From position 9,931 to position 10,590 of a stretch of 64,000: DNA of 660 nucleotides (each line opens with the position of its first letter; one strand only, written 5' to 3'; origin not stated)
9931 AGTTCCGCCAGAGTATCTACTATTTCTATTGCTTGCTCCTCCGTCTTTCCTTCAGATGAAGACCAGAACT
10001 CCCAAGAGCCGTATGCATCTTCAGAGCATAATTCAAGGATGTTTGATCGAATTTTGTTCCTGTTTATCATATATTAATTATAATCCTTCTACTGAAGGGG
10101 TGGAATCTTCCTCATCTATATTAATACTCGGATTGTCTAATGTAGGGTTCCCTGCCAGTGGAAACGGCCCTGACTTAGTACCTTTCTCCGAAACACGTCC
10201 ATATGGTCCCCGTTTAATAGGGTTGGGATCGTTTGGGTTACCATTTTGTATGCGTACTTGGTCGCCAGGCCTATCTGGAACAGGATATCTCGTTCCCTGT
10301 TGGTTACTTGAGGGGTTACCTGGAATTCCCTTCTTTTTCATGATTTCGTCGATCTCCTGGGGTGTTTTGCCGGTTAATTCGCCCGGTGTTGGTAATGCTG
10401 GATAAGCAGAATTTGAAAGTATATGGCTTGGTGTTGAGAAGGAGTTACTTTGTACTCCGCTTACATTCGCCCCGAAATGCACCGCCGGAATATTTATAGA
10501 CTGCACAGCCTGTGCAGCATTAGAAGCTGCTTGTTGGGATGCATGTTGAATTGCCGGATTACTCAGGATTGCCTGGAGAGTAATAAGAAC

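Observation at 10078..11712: Orphan RHS cassette is a roughly 1.3-kb duplicate of the main RHS 3' region with a different tip and its own promoter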

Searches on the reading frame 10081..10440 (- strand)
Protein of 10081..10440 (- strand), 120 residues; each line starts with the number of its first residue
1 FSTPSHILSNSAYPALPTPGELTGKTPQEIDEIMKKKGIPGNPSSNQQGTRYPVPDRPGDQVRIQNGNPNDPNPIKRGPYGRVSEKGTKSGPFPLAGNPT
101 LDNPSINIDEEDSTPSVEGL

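Call 25: search_protein_families(library=pfam, proteins=[window:10081-10428:-], max_evalue=10)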
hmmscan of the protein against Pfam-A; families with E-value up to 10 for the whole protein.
seq(116 aa): 0 families

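Call 26: search_solved_structures(query=window:10081-10428:-, max_evalue=10)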
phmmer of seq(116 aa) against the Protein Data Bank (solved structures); distinct sequences matched with E-value up to 10: 0.

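Call 27: find_homologous_proteins(query=window:10081-10440:-, max_evalue=0.01)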
Query seq(120 aa) (120 aa): 1 proteins with E <= 0.01 among 6 candidates.
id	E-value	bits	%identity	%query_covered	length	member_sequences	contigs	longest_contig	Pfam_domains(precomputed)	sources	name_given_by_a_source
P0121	2.5e-17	81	53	69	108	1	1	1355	-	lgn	-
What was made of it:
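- Tried and rejected: The word-index search with the tip alone found one relative only (call 27).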

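Call 35: find_encoding_contigs(protein=P0121, flank=5000, max_places=4)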
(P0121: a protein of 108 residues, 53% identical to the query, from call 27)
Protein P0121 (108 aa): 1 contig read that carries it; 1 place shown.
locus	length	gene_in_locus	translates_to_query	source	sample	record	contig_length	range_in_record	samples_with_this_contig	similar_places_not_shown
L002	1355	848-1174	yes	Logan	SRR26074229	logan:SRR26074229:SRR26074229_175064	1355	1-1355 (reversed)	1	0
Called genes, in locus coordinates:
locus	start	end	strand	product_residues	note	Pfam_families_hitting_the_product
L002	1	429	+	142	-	?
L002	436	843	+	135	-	PF14106:DUF4279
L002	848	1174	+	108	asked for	-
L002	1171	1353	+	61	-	?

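Call 36: search_protein_representatives(protein=window:10081-10440:-)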
Query: 120 residues. Proteins with E-value up to 0.001 (for the whole library): 219; up to 1e-10: 87; up to 1e-30: 2. The best 150 are listed.
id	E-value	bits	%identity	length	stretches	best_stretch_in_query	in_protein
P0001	2.6e-71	254.2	100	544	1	1-120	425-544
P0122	4.5e-32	127.4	69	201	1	11-102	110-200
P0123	9.4e-30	119.9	70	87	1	16-102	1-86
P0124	3.7e-27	111.5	62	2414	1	8-102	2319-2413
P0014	7.6e-26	107.3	60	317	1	14-102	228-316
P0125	1.2e-25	106.6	59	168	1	8-101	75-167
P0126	4.2e-25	104.9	57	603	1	6-102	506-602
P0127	4.3e-25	104.9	56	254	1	11-103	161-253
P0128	7.1e-24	100.9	60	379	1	17-102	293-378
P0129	1.1e-23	100.3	58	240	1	15-102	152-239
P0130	3.0e-22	95.7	59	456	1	15-102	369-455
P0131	2.3e-21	92.8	50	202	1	8-101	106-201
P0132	7.7e-21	91.1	58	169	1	16-101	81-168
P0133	1.3e-20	90.3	56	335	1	15-102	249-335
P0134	1.8e-20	89.9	42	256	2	15-100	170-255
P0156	5.1e-15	72.3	48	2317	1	6-102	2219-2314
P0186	3.1e-12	63.3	50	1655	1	19-104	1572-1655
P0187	5.0e-12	62.6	45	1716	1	19-101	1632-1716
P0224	3.7e-09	53.3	49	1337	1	16-101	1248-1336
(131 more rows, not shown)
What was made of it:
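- Tried and rejected: The exhaustive HMMER search was needed to see the family (call 36).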

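Call 39: search_protein_families(library=pfam, proteins=[P0124, P0156, P0186, P0187, P0224], max_evalue=0.001)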
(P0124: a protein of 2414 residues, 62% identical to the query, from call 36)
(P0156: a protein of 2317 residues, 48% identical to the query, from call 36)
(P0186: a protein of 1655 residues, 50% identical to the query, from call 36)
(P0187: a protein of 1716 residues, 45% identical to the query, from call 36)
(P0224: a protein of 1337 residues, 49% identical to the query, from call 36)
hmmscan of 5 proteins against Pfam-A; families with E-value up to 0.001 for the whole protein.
P0124 (2414 aa): 6 families
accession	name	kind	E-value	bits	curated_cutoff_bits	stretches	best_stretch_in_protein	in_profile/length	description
PF13385.13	Laminin_G_3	-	2.2e-49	167.9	27.6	2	1703-1868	3-151/151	Concanavalin A-like lectin/glucanases superfamily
PF03534.18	SpvB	-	7.7e-21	75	22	1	65-232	3-187/287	Salmonella virulence plasmid 65kDa B protein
PF05593.20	RHS_repeat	-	5.8e-20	71.6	22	4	1435-1473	2-37/38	RHS Repeat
PF13517.12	FG-GAP_3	-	6.7e-16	59.1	26.9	3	545-612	1-60/61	FG-GAP-like repeat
PF12256.14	TcdB_toxin_midN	-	8.2e-15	55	24.8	1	651-787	25-165/181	Insecticide toxin TcdB middle/N-terminal region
PF01839.29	FG-GAP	-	0.00021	21.5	22.1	0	477-489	7-19/37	FG-GAP repeat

P0156 (2317 aa): 6 families
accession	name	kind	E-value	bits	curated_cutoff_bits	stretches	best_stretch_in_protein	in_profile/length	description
PF25390.1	WD40_RLD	-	1.5e-166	554.6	150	3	1468-1738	75-358/363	RCC1-like domain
PF00415.24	RCC1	-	4.3e-134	437.4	21.7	11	1395-1442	1-50/50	Regulator of chromosome condensation (RCC1) repeat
PF13540.12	RCC1_2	-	3.4e-104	338.8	22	11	1429-1458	1-30/30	Regulator of chromosome condensation (RCC1) repeat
PF05593.20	RHS_repeat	-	1e-92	303.4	22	14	585-622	1-38/38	RHS Repeat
PF25384.1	Alsin_RLD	-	2.6e-25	90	100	2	1299-1365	245-313/405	Alsin RCC1-like domain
PF20148.4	DUF6531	-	1e-14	55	24.1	1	427-505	2-74/74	Domain of unknown function (DUF6531)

P0186 (1655 aa): 2 families
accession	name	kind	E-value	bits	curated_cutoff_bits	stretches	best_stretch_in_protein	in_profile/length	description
PF05593.20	RHS_repeat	-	2.7e-12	47.2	22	0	881-914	1-34/38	RHS Repeat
PF25023.1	TEN_YD-shell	-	2.2e-05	23.2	50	0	824-918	314-397/909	Teneurin YD-shell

P0187 (1716 aa): 4 families
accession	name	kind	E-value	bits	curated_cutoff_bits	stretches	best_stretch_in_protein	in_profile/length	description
PF05593.20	RHS_repeat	-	3.5e-100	327.3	22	11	961-998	1-38/38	RHS Repeat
PF20148.4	DUF6531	-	2e-12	47.7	24.1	1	378-461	1-74/74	Domain of unknown function (DUF6531)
PF25174.1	Beta-prop_THOC3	-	5.1e-08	32.7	305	0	662-781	111-230/272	THOC3 beta-propeller domain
PF23414.1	Beta-prop_EML_2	-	9.9e-07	28.8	90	0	785-866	39-118/266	Echinoderm microtubule-associated protein second beta-propeller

P0224 (1337 aa): 3 families
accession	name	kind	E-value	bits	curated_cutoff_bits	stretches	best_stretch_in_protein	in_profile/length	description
PF05593.20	RHS_repeat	-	2e-35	120.9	22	1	321-347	8-34/38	RHS Repeat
PF12256.14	TcdB_toxin_midN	-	1.9e-05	24.5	24.8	1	15-82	105-161/181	Insecticide toxin TcdB middle/N-terminal region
PF20041.5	DUF6443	-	0.00022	21.9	27.8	1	378-455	12-80/137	Domain of unknown function (DUF6443)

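Call 44: search_solved_structures(query=A2, max_evalue=10)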
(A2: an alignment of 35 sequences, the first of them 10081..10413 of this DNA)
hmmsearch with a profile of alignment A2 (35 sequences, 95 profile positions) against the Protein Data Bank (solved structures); distinct sequences matched with E-value up to 10: 2.
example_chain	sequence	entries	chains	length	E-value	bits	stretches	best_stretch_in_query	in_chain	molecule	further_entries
3ld7_A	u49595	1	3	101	0.0081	20.1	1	34-70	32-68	Lin0431 protein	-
2kpp_A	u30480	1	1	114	0.012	19.5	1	34-70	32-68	Lin0431 protein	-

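Call 47: find_related_loci(query=A3, collection=genome_contigs, flank=6000)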
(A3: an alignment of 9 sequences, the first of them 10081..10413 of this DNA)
Query A3 (111 aa) in genome_contigs; peptide patterns used: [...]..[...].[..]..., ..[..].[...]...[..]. (x = any residue, [..] = any of these).
60 stretches matched a pattern; 12 encode a relative of the query (tblastn E <= 1e-3); 12 distinct loci.
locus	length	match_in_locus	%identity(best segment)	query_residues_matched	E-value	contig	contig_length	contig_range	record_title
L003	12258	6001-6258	66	6-92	2e-35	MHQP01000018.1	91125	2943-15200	MAG: Candidatus Sungbacteria bacterium RIFCSPLOWO2_01_FULL_47_32 rifcsplowo2_01_scaffold_228, whole genome shotgun seque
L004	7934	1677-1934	63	7-92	1e-31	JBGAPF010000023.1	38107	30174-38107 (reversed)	MAG: Alphaproteobacteria bacterium isolate MAG_MBR_H10.102 MBRH10-102_opera_contig_3897, whole genome shotgun sequence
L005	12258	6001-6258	64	7-92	4e-31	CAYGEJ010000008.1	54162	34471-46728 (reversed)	MAG TPA_asm: uncultured Candidatus Saccharibacteria bacterium isolate ERP113451_co1_281 genome assembly, contig: NODE_46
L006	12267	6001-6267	61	7-92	6e-30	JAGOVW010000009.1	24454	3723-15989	MAG: Candidatus Paceibacterota bacterium isolate Gw_Eff_bin_92 Gw_Eff_4008_length_24454_cov_6.616845, whole genome shotg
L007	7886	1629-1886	52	1-86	3e-23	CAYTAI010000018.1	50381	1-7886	MAG TPA_asm: uncultured Verrucomicrobiota bacterium isolate SRP290908_co1_50 genome assembly, contig: NODE_717_length_50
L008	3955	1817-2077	49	13-99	2e-22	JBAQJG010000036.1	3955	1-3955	MAG: Chthoniobacterales bacterium isolate MFD06573_ilm_asm_bin11 k127_71107, whole genome shotgun sequence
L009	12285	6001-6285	50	2-92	2e-20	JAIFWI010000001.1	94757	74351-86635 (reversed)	MAG: Candidatus Parcubacteria bacterium isolate viral-cat_42_20 PAFVLPS_2018_scaffold_344, whole genome shotgun sequence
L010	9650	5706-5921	47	8-81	1e-15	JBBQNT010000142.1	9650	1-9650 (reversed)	MAG: Gemmatimonadales bacterium isolate Co_metawrap_266 Cmw_266_k141_26153610_length_9650_cov_15.9874, whole genome shot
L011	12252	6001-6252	40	11-92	2e-15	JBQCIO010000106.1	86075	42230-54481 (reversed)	MAG: Motilibacteraceae bacterium isolate bin843 k141_428172, whole genome shotgun sequence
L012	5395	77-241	53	34-88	2e-13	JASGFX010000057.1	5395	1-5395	MAG: Solirubrobacterales bacterium isolate 5H129 JMF-2111-06-0005.hyb.bin.129_56, whole genome shotgun sequence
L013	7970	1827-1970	56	40-87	2e-12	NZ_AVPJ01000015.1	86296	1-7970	Knoellia sinensis KCTC 19936 contig15, whole genome shotgun sequence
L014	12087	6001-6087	48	38-66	1e-4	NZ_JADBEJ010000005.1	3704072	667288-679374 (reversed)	Amycolatopsis roodepoortensis strain DSM 46661 Ga0415177_05, whole genome shotgun sequence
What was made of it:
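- The host taxon is inferred from relatives only (call 47).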

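Call 49: predict_structure(alignment_id=A2)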
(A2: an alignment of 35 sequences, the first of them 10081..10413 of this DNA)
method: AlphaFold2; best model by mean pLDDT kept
length: 111 residues; sequences in the alignment: 35
mean_pLDDT: 88.6   pTM: 0.72
mean pLDDT of the five models: 88.6, 88.4, 86.8, 85.8, 85.6
residues with pLDDT >= 90: 79; 70-90: 19; 50-70: 13; < 50: 0
segments of 3 or more residues with pLDDT < 50: none
pLDDT, mean of each block of 10 residues (from residue 1): 83 96 95 88 93 95 96 95 96 68 70 74
secondary structure, 60 per line:
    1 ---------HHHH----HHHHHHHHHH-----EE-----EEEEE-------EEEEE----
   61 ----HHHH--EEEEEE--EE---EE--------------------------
elements in order: H10-13 H18-27 E40-44 E52-56 H65-68 E71-76
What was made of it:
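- Tried and rejected: My idea that the tip is HicA-like or BECR/RelE-like rests only on its helix-plus-sheet layout (call 49).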

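Call 53: fold_search(model_id=the predicted structure, library=pdb)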
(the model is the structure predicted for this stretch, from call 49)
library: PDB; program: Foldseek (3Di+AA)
matches with E <= 10: 114; with E <= 0.001: 0
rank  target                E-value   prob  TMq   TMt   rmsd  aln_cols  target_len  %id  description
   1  5edf                  8.8e-01  0.12  0.24  0.13  15.2        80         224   16  Crystal structure of the selenomethionine-substituted iron-regulated protein FrpD from Neisseria meningitidis (released 2017-02-01)
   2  5day_A                9.3e-01  0.02  0.13  0.10  17.8       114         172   16  The structure of NAP1-Related Protein(NRP1) in Arabidopsis (released 2016-09-21)
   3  5n71                  1.2e+00  0.08  0.19  0.07  11.4        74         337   15  CRYSTAL STRUCTURE OF MATURE CATHEPSIN D FROM THE TICK IXODES RICINUS (IRCD1) (released 2017-12-27)
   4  7zzq_D                1.6e+00  0.06  0.15  0.13   8.6        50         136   18  BcsH-BcsD 'beads-on-a-string' filament, local refine (released 2022-12-28)
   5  3f08_B                2.2e+00  0.04  0.21  0.18  12.6       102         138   12  Crystal structure of the putative uncharacterized protein Q6HG14 from Bacilllus thuringiensis. Northeast Structural Ge (released 2008-11-18)
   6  7c7x_F                2.6e+00  0.02  0.17  0.13  17.2       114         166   13  Structural insights into nucleosome reorganization by NAP1-RELATED PROTEIN 1 (NRP1) (released 2020-11-11)
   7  8grm_P                2.8e+00  0.08  0.23  0.19   7.4        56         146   16  Cryo-EM structure of PRC1 bound to H2AK119-UbcH5b-Ub nucleosome (released 2023-04-12)
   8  4l9h                  2.8e+00  0.08  0.30  0.23   9.6       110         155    7  Crystal structure of the FP domain of human F-box protein Fbxo7(SeMet) (released 2014-01-15)
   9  1yf9_C                2.8e+00  0.08  0.23  0.18   7.2        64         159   12  Structural analysis of Leishmania major ubiquitin conjugating enzyme E2 (released 2005-02-22)
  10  8ovw_P                2.8e+00  0.07  0.30  0.15  10.1        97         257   12  Cryo-EM structure of CBF1-CCAN bound topologically to centromeric DNA (released 2023-08-09)
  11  5l95_B                2.8e+00  0.01  0.13  0.08  18.0       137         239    7  Crystal structure of human UBA5 in complex with UFM1 and AMP (released 2016-09-21)
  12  8g1j_A                3.0e+00  0.05  0.23  0.09  12.1        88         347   12  Structure of Ternary Complex of cGAS with dsDNA and Bound ATP and ITP (released 2024-05-22)
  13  5n7n_A                3.0e+00  0.03  0.16  0.06  12.4        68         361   16  CRYSTAL STRUCTURE OF CATHEPSIN D ZYMOGEN FROM THE TICK IXODES RICINUS (IRCD1) (released 2017-12-27)
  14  3f08_A                3.0e+00  0.02  0.19  0.17  12.6       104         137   12  Crystal structure of the putative uncharacterized protein Q6HG14 from Bacilllus thuringiensis. Northeast Structural Ge (released 2008-11-18)
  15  2e50_Q                3.0e+00  0.01  0.14  0.12  15.9        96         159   11  Crystal structure of SET/TAF-1beta/INHAT (released 2007-02-20)
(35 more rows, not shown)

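Call 77: find_related_loci(query=A3, collection=metagenome_contigs, flank=8000)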
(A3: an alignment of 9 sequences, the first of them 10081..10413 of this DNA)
Query A3 (111 aa) in metagenome_contigs; peptide patterns used: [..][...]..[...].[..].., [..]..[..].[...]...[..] (x = any residue, [..] = any of these).
327 stretches matched a pattern; 39 encode a relative of the query (tblastn E <= 1e-3); 39 distinct loci.
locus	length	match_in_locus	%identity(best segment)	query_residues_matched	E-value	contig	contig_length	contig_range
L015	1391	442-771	61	1-111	7e-39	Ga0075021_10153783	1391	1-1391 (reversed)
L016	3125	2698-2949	71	6-90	2e-36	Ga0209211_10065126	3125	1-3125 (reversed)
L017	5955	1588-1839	71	6-90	2e-36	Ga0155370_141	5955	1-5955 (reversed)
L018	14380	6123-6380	66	6-92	3e-35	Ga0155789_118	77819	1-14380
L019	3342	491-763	64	1-92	3e-32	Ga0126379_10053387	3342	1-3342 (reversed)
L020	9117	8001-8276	58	1-93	3e-29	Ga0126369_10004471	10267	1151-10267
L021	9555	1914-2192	47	6-96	7e-26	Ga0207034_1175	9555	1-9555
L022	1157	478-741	50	7-92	4e-26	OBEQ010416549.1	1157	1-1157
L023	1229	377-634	51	7-93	6e-25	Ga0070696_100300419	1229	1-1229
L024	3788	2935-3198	51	7-92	3e-23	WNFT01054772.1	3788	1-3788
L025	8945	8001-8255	55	10-95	5e-23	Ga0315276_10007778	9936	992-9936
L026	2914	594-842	51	12-95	8e-23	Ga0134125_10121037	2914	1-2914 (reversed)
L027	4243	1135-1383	50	10-93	2e-22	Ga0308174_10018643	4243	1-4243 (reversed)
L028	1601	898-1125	52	16-92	1e-21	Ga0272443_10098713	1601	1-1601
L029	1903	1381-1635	52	10-93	2e-20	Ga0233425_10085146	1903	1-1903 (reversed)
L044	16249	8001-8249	45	12-92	1e-16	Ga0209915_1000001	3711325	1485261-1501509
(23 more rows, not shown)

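Call 96: fold_search(model_id=the predicted structure, library=viral)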
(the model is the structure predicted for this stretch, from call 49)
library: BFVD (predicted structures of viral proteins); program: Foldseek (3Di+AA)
matches with E <= 10: 399; with E <= 0.001: 0
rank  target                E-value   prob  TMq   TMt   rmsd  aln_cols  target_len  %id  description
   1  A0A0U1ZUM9            1.8e-01  0.20  0.26  0.23  13.0        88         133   17  Uncharacterized protein [Staphylococcus phage Stau2]
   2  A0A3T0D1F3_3          2.3e-01  0.47  0.35  0.04  16.6        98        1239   19  (no name in the UniProt tables at hand)
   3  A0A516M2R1            2.5e-01  0.93  0.31  0.47   2.0        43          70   19  (no name in the UniProt tables at hand)
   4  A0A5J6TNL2            2.5e-01  0.54  0.32  0.36   7.4        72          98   12  (no name in the UniProt tables at hand)
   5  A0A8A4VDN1            2.9e-01  0.23  0.27  0.09   9.1        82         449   21  (no name in the UniProt tables at hand)
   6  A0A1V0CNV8            3.1e-01  0.38  0.36  0.37  10.5        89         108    9  (no name in the UniProt tables at hand)
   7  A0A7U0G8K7            3.3e-01  0.44  0.39  0.45   6.9        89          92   11  (no name in the UniProt tables at hand)
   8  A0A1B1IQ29            3.5e-01  0.33  0.32  0.41   8.9        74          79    5  (no name in the UniProt tables at hand)
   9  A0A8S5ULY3            4.2e-01  0.66  0.36  0.35   3.6        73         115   14  Uncharacterized protein (Fragment) [Myoviridae sp. ctCo31]
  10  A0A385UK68            4.4e-01  0.41  0.39  0.39  14.9        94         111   10  Uncharacterized protein [Gordonia phage KidneyBean]
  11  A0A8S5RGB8            4.7e-01  0.12  0.18  0.04  14.9        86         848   17  Uncharacterized protein [virus sp. ctQmo6]
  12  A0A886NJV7            5.0e-01  0.30  0.33  0.35  10.7        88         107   12  (no name in the UniProt tables at hand)
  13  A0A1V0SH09            5.7e-01  0.54  0.37  0.14   4.4        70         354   11  Uncharacterized protein [Hokovirus HKV1]
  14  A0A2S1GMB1            5.7e-01  0.38  0.34  0.49   9.1        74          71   12  T4 y05I-like putative transcription factor C-terminal domain-containing protein [Erwinia phage Cronus]
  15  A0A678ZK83            5.7e-01  0.25  0.29  0.10   9.1        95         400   13  Seryl-threonyl protein kinase [Pectobacterium phage Q19]
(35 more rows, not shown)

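Call 97: search_solved_structures(query=A2, max_evalue=1, show_alignments=1)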
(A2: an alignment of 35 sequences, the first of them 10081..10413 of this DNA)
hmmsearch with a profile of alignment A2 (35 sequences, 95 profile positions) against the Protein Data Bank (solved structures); distinct sequences matched with E-value up to 1: 2.
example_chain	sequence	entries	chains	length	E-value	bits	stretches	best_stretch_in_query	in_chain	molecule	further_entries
3ld7_A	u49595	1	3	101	0.0081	20.1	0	34-70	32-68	Lin0431 protein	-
2kpp_A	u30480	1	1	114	0.012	19.5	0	34-70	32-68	Lin0431 protein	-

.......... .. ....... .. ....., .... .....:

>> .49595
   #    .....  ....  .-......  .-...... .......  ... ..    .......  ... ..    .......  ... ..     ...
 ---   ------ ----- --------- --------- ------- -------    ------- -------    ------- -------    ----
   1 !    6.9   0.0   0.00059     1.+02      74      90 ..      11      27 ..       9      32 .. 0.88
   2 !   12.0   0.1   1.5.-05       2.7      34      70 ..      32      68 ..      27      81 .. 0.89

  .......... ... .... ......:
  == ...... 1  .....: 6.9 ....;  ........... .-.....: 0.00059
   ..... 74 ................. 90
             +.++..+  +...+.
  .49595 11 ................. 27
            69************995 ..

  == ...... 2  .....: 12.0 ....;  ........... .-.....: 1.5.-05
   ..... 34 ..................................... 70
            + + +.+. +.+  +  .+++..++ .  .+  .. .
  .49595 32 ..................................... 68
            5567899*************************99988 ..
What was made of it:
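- On Any named toxin domain family (Pfam-A, NCBIfam): The weak PDB-sequence hit to Lin0431 is non-collinear (call 97).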
